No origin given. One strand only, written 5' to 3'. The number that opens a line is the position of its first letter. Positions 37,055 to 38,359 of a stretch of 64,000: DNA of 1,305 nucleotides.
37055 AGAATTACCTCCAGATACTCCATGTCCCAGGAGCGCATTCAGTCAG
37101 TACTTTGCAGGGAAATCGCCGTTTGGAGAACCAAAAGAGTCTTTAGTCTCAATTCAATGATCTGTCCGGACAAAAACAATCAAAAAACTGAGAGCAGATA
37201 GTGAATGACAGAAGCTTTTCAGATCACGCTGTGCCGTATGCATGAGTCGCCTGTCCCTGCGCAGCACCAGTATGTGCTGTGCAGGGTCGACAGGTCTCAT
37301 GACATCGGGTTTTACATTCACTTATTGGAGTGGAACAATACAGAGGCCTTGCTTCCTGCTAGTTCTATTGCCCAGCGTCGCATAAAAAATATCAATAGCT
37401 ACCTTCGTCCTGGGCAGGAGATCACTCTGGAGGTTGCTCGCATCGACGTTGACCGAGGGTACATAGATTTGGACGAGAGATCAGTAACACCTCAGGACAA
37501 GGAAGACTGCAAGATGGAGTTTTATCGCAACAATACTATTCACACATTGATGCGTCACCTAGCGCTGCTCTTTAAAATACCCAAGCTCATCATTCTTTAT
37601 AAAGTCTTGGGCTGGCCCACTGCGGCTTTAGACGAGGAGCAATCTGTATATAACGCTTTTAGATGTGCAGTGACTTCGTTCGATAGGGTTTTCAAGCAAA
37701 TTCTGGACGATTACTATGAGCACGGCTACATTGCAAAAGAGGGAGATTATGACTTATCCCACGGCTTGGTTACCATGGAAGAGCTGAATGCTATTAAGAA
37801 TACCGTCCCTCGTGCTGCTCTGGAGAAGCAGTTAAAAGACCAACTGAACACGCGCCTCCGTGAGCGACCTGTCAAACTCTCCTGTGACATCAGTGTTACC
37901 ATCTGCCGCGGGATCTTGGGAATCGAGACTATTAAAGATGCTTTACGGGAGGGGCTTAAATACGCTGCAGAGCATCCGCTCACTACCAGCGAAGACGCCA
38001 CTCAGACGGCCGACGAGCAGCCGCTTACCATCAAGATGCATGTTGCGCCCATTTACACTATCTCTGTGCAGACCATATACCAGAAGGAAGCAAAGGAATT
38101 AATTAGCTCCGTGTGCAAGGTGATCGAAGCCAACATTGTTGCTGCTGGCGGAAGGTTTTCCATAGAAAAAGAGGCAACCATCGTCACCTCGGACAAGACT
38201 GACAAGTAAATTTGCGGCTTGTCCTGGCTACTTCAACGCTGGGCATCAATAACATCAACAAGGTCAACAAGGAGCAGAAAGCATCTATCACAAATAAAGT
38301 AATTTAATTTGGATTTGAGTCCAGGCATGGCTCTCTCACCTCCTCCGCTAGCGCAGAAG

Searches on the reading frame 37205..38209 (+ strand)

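Call 59: search_protein_families(library=pfam, proteins=[window:37205-38209:+], max_evalue=0.001)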
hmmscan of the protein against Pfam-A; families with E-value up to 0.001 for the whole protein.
window:37205-38209:+ (334 aa): 2 families
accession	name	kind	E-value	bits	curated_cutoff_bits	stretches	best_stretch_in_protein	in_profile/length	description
PF07541.17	EIF_2_alpha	-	1.3e-12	48.1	22.8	1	132-290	2-111/114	Eukaryotic translation initiation factor 2 alpha subunit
PF00575.29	S1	-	4.2e-09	37.1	22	1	33-89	17-71/74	S1 RNA binding domain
